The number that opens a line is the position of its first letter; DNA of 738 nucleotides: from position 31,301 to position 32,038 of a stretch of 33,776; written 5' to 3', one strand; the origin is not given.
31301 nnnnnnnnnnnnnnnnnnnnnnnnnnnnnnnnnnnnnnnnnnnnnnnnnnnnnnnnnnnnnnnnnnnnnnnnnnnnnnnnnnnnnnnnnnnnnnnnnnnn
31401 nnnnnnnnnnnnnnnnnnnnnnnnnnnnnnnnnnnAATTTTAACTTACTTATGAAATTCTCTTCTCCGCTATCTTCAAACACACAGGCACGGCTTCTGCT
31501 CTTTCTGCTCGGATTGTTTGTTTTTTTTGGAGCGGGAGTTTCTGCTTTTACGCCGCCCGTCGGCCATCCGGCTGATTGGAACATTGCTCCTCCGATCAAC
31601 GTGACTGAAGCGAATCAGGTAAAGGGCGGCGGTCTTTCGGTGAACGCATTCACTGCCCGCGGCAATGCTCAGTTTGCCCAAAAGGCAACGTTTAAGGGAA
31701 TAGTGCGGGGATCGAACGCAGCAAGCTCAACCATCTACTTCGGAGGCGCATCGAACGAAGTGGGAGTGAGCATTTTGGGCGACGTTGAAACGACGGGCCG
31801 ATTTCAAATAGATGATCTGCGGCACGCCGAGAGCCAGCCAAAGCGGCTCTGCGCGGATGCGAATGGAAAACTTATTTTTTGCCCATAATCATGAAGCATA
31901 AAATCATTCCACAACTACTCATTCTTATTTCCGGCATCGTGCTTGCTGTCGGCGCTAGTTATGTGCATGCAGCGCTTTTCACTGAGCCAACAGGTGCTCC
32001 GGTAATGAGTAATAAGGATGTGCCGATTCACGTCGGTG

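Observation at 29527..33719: Candidate undescribed cell-surface system: five co-directional genes for a WSxNxGW/Ig-like protein, a mini membrane protein and three paralogs with one shared core and different C-terminal domains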

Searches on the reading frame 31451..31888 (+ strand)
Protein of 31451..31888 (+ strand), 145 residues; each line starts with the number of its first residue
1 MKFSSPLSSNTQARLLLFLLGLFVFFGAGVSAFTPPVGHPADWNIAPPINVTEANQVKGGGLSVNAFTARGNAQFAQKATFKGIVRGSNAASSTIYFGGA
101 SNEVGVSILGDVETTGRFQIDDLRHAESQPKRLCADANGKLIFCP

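Call 6: search_protein_families(library=pfam, proteins=[window:31451-31888:+], max_evalue=1)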
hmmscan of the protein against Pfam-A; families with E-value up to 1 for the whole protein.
window:31451-31888:+ (145 aa): 0 families

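Call 7: search_protein_families(library=ncbifam, proteins=[window:31451-31888:+], max_evalue=1)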
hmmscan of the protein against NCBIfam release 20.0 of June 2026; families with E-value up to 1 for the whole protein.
window:31451-31888:+ (145 aa): 1 family
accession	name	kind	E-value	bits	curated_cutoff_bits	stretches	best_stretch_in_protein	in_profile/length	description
NF002402.0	PRK01470.1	equivalog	0.11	12.1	71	1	13-29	6-22/53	twin arginine translocase protein A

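Call 8: search_protein_families(library=phrogs, proteins=[window:31451-31888:+], max_evalue=1)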
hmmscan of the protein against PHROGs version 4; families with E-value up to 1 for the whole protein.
window:31451-31888:+ (145 aa): 1 family
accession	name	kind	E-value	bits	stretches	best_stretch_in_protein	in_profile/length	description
phrog_37437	-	unknown function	0.0031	16.4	1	35-101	282-353/1177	-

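Call 13: find_homologous_proteins(query=window:31451-31888:+)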
Query window:31451-31888:+ (145 aa): 2 proteins with E <= 0.001 among 26 candidates.
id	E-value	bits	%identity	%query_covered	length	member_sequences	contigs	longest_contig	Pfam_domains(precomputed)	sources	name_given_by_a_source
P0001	1.9e-90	318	100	100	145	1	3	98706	-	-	-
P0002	1.6e-15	75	41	93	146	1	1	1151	-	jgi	jgi:hypothetical protein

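Call 14: find_encoding_contigs(protein=window:31451-31888:+, flank=10000)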
Protein window:31451-31888:+ (145 aa): 3 contigs read that carry it; 3 places shown.
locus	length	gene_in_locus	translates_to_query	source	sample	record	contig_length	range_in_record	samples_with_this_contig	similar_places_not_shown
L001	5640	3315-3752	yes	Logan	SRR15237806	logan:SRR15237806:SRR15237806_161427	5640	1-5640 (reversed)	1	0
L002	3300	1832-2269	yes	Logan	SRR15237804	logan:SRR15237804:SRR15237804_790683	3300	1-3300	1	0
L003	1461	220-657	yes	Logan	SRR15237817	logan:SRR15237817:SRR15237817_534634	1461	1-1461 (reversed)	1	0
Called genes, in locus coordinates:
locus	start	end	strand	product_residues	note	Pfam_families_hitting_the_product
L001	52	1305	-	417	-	PF08529:NusA_N, PF00575:S1 (faint), PF13184:KH_NusA_1st, PF26594:KH_NusA_2nd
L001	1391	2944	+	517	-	-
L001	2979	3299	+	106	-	-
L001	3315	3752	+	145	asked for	-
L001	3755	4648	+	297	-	-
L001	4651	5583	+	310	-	-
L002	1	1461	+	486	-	?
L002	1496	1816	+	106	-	-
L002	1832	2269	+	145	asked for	-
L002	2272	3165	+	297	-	-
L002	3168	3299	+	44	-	?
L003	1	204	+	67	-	?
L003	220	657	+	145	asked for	-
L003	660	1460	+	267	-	?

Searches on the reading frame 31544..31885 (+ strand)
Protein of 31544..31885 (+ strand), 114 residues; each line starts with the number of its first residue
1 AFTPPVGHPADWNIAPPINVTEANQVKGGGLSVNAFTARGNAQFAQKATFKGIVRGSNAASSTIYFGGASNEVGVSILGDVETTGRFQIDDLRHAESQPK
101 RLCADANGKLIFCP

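Call 24: find_homologous_proteins(query=A2, max_evalue=0.01)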
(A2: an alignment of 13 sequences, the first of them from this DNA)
Query A2 (13 sequences) (114 aa, profile of the alignment): 1 proteins with E <= 0.01 among 1751 candidates.
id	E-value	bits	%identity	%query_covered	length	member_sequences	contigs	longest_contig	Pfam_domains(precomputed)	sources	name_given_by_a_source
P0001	2.9e-36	142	100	100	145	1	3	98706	-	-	-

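Call 35: search_protein_representatives(alignment_id=A3)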
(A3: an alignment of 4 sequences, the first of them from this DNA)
Query: 4 sequences, 123 profile positions. Proteins with E-value up to 0.001 (for the whole library): 359; up to 1e-10: 184; up to 1e-30: 4. The best 150 are listed.
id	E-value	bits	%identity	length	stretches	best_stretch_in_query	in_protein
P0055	2.1e-49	183.0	-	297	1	1-123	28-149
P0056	1.9e-43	163.8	-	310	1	1-123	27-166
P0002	1.5e-42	160.9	-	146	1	1-123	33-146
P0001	4.5e-42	159.3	-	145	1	2-123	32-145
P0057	9.4e-28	113.1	-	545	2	4-122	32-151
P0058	1.6e-26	109.1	-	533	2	2-122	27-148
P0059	3.1e-24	101.7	-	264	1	2-123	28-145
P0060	3.5e-24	101.6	-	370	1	3-123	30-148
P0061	2.1e-23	99.0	-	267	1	6-122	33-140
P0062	2.6e-23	98.7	-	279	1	2-122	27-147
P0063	1.2e-22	96.6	-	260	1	3-123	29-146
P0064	1.7e-22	96.1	-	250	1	2-122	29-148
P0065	1.9e-22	96.0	-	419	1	1-122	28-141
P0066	2.5e-22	95.6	-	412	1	4-122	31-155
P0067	7.4e-22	94.1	-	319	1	3-123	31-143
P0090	2.2e-19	86.1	-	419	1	6-123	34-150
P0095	3.3e-19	85.5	-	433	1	6-123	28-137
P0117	6.2e-18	81.4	-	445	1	1-122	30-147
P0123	1.1e-17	80.5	-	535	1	11-122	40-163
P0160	2.7e-15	72.8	-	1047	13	16-72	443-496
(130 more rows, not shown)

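Call 51: search_solved_structures(query=A2, max_evalue=10, show_alignments=3)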
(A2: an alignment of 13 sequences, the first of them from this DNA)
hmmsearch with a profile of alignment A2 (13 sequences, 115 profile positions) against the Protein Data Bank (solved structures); distinct sequences matched with E-value up to 10: 1.
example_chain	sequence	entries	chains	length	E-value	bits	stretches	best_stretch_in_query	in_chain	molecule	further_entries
4epc_A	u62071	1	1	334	1.6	12.3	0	22-59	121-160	N-acetylmuramoyl-L-alanine amidase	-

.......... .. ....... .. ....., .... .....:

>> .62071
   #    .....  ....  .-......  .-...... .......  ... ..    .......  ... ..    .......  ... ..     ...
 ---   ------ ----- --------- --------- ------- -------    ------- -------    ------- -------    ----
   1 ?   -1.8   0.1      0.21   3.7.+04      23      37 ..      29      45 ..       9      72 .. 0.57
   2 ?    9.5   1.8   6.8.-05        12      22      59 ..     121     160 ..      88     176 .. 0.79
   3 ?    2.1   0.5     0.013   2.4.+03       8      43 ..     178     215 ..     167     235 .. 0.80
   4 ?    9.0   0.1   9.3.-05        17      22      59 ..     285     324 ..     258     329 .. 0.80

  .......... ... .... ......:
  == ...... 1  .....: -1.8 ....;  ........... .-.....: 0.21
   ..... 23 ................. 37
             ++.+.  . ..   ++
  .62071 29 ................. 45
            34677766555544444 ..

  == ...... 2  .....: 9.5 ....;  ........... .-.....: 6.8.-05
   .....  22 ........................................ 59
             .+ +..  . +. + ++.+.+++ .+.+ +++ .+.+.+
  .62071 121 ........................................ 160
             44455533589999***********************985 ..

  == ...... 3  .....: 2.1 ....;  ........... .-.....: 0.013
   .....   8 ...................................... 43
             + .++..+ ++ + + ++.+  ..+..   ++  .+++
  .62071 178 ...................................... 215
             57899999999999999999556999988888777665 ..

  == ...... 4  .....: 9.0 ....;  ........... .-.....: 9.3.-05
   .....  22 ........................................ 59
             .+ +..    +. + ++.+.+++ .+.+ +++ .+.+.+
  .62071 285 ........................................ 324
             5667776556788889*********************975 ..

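Call 67: find_encoding_contigs(protein=P0057, flank=7000, max_places=2)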
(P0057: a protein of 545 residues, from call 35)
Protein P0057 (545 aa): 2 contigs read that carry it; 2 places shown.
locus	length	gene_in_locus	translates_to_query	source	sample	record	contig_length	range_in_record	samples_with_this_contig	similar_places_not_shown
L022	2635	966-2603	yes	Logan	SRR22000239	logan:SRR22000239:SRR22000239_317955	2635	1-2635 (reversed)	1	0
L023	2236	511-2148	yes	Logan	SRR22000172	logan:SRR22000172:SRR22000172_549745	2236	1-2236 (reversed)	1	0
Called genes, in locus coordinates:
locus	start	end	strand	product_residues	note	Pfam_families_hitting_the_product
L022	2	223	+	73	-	?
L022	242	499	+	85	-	-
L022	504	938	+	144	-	-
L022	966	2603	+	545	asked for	-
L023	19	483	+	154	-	-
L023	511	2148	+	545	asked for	-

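Call 101: find_encoding_contigs(protein=P0123, flank=7000, max_places=2)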
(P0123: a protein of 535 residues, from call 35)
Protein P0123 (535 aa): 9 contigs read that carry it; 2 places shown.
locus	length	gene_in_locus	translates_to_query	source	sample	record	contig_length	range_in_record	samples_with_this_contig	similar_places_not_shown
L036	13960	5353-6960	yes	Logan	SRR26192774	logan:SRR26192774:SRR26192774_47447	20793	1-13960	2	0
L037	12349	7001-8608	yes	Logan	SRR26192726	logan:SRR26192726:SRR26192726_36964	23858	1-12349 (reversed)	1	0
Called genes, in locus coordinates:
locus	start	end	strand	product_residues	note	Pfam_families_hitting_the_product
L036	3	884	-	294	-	?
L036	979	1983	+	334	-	-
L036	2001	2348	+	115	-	-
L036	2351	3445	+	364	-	-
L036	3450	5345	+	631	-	-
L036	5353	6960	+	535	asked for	-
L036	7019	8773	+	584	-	PF05157:MshEN, PF00437:T2SSE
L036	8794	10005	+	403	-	PF28597:T2SSF_N, PF00482:T2SSF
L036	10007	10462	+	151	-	-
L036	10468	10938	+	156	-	-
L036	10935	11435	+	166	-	-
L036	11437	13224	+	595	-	-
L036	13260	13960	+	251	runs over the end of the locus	PF00121:TIM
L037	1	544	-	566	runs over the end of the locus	PF18962:Por_Secre_tail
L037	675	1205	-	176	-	PF00719:Pyrophosphatase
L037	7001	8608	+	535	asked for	-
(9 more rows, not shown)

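Call 102: find_encoding_contigs(protein=P0066, flank=7000, max_places=2)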
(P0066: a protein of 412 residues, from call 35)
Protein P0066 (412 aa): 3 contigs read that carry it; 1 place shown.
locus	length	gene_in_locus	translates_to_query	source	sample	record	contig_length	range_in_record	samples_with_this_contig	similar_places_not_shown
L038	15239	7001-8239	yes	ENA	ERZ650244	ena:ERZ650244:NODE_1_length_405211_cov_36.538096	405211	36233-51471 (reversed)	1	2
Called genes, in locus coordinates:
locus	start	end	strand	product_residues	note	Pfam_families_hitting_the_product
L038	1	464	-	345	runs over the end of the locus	PF05697:Trigger_N, PF05698:Trigger_C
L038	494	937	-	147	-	-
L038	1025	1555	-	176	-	PF00719:Pyrophosphatase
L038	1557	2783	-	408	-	PF08529:NusA_N, PF10246:MRP-S35 (weak), PF00575:S1 (faint), PF13184:KH_NusA_1st, PF26594:KH_NusA_2nd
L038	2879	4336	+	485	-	-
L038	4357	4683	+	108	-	-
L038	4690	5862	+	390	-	PF08517:AXH (faint)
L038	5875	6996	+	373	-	-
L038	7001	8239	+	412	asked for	-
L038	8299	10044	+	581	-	PF05157:MshEN, PF00437:T2SSE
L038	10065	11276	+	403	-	PF28597:T2SSF_N, PF00482:T2SSF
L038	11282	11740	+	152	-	-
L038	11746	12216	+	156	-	-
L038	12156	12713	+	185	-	PF07963:N_methyl (weak)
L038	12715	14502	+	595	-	-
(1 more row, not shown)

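Call 103: find_encoding_contigs(protein=P0095, flank=7000, max_places=2)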
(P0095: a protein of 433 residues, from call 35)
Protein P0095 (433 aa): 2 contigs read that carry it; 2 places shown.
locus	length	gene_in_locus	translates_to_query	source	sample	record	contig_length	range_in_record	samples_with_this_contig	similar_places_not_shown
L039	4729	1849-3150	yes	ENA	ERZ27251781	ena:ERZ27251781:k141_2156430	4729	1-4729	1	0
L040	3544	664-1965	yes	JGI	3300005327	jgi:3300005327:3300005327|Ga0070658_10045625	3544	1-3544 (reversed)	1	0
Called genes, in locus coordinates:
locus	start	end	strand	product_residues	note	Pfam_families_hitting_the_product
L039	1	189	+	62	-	?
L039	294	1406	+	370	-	-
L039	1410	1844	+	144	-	-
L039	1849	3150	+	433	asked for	-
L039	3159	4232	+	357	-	-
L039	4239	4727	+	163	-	?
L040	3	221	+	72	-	?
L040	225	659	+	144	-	-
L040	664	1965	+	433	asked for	-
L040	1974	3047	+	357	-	-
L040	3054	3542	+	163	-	?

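Call 109: find_encoding_contigs(protein=P0117, flank=6000, max_places=2)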
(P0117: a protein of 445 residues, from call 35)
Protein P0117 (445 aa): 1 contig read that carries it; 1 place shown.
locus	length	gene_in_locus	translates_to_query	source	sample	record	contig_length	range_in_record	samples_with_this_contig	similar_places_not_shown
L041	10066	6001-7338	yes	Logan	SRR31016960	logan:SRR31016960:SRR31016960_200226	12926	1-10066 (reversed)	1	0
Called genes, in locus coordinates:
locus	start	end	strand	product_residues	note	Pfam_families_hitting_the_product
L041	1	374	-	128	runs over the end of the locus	-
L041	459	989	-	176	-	PF00719:Pyrophosphatase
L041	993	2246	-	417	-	PF08529:NusA_N, PF13184:KH_NusA_1st, PF26594:KH_NusA_2nd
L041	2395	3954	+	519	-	-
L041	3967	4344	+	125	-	-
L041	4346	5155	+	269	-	-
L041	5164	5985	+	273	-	-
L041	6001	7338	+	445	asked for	-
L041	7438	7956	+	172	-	-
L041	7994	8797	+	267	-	PF00121:TIM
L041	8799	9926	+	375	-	PF00162:PGK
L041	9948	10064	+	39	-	?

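Call 110: find_encoding_contigs(protein=P0090, flank=6000, max_places=2)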
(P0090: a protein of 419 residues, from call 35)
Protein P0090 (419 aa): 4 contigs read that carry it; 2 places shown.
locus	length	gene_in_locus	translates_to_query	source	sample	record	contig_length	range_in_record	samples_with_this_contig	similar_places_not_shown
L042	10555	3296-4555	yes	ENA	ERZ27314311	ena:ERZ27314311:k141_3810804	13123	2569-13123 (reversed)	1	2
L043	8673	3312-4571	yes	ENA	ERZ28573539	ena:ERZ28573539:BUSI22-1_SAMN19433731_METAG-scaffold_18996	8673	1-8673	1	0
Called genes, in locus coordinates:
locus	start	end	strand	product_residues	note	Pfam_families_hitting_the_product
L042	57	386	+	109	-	-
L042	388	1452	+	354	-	-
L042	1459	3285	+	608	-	PF08517:AXH (faint)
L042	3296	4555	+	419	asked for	-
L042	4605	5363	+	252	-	PF00121:TIM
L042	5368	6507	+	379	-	PF00162:PGK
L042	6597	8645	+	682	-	PF02518:HATPase_c, PF00204:DNA_gyraseB, PF01751:Toprim, PF00986:DNA_gyraseB_C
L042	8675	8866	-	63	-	-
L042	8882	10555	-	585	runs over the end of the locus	PF07973:tRNA_SAD, PF00587:tRNA-synt_2b, PF03129:HGTP_anticodon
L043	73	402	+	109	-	-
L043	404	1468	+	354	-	-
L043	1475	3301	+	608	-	PF08517:AXH (faint)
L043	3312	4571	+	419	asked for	-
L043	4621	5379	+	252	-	PF00121:TIM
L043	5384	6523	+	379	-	PF00162:PGK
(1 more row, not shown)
